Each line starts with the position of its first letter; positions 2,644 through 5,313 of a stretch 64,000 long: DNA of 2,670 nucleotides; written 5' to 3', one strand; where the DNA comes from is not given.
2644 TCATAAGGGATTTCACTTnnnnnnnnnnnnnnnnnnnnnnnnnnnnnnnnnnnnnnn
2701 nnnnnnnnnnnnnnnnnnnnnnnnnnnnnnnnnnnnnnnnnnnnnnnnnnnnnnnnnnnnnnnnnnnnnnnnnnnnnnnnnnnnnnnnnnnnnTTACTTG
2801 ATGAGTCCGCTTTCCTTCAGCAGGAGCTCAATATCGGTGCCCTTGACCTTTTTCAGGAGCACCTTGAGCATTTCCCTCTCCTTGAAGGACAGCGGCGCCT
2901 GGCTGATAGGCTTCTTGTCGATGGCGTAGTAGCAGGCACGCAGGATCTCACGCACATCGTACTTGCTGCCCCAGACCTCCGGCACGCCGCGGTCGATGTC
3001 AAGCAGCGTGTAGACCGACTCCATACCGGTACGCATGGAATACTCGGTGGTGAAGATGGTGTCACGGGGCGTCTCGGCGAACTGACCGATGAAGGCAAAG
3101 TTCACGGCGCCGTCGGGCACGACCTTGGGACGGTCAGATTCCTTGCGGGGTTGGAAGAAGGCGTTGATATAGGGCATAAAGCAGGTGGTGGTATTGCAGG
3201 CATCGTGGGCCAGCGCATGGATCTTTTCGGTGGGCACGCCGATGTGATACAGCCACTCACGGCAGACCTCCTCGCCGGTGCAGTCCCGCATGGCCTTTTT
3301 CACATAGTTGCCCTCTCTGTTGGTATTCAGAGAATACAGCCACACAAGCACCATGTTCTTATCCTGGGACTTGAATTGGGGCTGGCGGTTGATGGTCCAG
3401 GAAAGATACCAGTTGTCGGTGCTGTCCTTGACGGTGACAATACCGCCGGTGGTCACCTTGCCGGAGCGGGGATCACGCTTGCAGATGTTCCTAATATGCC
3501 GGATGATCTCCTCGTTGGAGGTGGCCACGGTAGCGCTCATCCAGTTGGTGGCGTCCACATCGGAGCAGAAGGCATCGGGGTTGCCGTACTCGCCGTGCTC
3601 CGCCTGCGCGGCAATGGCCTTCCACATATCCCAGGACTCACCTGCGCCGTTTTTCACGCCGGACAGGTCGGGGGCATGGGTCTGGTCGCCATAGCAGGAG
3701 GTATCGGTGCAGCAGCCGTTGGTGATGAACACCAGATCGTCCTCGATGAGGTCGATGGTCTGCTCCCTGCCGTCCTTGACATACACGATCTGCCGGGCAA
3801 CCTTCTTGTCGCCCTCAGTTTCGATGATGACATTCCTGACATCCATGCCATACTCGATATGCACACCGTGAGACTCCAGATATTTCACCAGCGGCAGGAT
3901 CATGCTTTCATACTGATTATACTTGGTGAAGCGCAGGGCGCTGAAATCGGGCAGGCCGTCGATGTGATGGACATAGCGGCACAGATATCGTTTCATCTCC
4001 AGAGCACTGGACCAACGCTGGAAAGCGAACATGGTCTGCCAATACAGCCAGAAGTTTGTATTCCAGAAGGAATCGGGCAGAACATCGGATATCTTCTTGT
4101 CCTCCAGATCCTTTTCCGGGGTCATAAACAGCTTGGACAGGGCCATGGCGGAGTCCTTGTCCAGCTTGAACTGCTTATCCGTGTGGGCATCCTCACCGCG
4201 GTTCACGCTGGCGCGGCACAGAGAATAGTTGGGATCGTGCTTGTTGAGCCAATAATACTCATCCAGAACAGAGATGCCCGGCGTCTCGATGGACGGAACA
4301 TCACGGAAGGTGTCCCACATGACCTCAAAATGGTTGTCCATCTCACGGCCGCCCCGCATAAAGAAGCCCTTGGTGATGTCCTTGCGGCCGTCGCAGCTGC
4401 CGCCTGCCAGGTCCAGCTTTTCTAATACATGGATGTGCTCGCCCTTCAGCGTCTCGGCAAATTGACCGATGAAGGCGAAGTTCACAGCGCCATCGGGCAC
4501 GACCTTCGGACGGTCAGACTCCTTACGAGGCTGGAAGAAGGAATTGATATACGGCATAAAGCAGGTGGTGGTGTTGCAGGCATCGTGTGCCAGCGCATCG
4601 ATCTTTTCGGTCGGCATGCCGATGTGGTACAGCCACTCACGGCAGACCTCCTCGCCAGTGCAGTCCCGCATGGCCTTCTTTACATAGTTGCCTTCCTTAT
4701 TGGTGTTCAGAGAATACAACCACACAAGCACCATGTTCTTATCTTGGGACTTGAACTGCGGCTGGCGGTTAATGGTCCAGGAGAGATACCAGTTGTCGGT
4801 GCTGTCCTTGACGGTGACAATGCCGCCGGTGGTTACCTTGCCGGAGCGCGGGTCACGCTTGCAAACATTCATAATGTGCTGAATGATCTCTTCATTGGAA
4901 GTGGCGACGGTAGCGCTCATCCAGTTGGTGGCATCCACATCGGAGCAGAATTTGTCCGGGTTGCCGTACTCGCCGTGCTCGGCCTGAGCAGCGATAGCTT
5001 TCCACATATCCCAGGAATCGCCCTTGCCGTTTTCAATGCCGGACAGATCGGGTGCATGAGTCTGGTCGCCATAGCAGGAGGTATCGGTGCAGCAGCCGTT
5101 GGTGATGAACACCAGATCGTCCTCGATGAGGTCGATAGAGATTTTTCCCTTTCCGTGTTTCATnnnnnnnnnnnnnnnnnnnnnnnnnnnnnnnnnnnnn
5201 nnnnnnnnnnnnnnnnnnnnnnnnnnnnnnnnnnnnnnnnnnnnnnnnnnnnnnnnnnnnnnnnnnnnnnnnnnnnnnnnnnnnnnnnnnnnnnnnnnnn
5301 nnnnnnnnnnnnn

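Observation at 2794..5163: Oleate hydratase gene rearranged by an exact in-frame 1380-bp-offset duplication, losing the FAD-binding N-terminus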

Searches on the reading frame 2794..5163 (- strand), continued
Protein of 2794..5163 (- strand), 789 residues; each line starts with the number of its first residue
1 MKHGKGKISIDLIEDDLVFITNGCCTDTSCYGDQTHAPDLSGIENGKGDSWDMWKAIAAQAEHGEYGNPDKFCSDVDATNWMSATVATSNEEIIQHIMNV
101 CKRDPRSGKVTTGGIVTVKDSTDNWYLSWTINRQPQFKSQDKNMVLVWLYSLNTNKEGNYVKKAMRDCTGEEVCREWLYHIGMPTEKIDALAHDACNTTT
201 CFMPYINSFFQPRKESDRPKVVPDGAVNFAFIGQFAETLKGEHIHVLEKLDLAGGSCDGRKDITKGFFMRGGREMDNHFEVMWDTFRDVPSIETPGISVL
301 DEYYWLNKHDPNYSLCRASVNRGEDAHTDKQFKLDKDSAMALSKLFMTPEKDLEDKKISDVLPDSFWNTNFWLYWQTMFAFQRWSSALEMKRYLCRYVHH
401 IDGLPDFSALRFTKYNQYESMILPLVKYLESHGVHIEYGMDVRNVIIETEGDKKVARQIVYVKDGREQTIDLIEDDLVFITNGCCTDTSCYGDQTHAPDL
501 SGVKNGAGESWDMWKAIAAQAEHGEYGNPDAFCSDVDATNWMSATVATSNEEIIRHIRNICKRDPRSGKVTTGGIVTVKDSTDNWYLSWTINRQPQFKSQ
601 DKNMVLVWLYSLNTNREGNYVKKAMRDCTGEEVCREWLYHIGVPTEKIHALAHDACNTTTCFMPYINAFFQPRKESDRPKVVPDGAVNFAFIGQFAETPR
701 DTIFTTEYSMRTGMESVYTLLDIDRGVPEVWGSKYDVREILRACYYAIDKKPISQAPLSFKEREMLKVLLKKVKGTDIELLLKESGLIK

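Call 62: search_solved_structures(query=window:2797-5163:-, max_evalue=1e-20, show_alignments=1)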
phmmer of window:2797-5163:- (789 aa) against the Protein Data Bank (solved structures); distinct sequences matched with E-value up to 1e-20: 9.
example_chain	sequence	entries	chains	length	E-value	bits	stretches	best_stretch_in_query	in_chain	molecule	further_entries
4ia5_A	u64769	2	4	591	1.6e-196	658.1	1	234-788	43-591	Myosin-crossreactive antigen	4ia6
9iqj_A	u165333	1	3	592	1.2e-190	638.7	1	239-787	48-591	Oleate hydratase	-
7kav_B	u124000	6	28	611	1.4e-190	638.5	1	238-787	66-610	Oleate hydratase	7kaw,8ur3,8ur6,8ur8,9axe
9iqi_A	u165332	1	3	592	2.2e-190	637.8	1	239-787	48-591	Oleate hydratase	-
9iqa_A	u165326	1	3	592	3e-190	637.4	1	239-787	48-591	Oleate hydratase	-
7kax_A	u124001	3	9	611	8.7e-190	635.9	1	238-787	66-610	Oleate hydratase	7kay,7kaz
4uir_A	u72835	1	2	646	2.8e-134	452.3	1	241-754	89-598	OLEATE HYDRATASE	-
5z70_A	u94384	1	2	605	1.2e-123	417.1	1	238-748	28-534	Oleate hydratase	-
5odo_A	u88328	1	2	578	3.7e-70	240.2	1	265-724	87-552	Isomerase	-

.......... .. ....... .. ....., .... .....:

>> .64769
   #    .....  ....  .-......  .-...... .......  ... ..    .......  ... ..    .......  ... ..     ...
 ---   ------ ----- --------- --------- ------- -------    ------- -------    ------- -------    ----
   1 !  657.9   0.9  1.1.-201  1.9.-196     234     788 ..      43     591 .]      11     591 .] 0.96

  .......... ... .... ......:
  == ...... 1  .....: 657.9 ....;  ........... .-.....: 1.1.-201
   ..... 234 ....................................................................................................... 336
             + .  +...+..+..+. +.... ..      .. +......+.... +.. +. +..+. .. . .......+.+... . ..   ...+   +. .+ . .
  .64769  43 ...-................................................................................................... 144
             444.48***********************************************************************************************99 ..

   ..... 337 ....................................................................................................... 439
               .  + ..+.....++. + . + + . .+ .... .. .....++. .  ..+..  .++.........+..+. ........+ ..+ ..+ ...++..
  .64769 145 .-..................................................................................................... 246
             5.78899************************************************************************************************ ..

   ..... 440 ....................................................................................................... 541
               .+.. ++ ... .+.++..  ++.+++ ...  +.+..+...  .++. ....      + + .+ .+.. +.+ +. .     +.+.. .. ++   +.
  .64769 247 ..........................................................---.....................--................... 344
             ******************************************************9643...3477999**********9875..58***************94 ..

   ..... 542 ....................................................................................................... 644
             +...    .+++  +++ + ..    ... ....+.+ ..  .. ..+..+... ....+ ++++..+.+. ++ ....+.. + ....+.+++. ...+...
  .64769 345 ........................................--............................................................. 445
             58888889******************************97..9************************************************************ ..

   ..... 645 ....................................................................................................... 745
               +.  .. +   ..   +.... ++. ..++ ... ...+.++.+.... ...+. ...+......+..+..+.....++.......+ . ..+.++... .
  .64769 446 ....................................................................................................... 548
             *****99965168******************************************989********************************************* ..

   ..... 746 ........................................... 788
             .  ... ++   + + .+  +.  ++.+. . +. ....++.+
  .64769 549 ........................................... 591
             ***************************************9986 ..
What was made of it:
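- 2794..4448 (-): Chromosomal ohyA from the second base of codon 47 to the stop. It consists of Y_A (3757-4448, residues 47-277), X_A (3069-3756, residues 278-506) and C_A (2794-3068). Aligns to PDB 4ia5 residues 43-591 (call 62).
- On MCRA / oleate hydratase (PF06100): PDB hydratases match at E down to 1.6e-196 (call 62). The alignment to 4ia5 starts at chain residue 43 (call 62).
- Closest known: Canonical bacterial oleate hydratase / MCRA. Same: ORF residues 234-788 align end to end with 4ia5 residues 43-591 (E = 1.6e-196, call 62).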

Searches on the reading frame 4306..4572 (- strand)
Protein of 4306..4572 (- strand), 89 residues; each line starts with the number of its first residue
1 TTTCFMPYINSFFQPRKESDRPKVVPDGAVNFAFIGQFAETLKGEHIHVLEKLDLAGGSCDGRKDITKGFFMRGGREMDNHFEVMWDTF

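Call 59: find_homologous_proteins(query=window:4306-4572:-, max_evalue=0.001)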
Query seq(89 aa) (89 aa): 278 proteins with E <= 0.001 among 303 candidates; the best 120 are listed.
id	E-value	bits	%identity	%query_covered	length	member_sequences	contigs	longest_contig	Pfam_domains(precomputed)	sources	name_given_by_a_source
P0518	2.8e-24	103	94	54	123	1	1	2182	PF13450.13,PF06100.18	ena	-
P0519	3.5e-24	102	96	54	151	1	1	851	PF13450.13,PF06100.18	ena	-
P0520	4.5e-24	102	96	54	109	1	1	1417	PF13450.13,PF06100.18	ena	-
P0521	6.8e-24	102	62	89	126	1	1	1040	PF13450.13,PF06100.18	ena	-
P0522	1.0e-23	101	62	89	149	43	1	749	PF13450.13,PF06100.18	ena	-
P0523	1.4e-23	101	92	54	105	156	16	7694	PF13450.13,PF06100.18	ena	-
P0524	1.7e-23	100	92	54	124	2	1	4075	PF13450.13,PF06100.18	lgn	-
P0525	1.9e-23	100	92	54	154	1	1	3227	PF13450.13,PF06100.18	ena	-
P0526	2.1e-23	100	92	54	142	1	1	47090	PF13450.13,PF06100.18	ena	-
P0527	3.4e-23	99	90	54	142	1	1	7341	PF13450.13,PF06100.18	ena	-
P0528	4.0e-23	99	60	90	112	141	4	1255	PF13450.13,PF06100.18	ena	-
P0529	4.4e-23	99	94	54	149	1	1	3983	PF13450.13,PF06100.18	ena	-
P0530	4.8e-23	99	61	89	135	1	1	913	PF13450.13,PF06100.18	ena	-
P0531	8.2e-23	98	92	54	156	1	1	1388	PF13450.13,PF06100.18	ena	-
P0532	1.4e-22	97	85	54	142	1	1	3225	PF13450.13,PF06100.18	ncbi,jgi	-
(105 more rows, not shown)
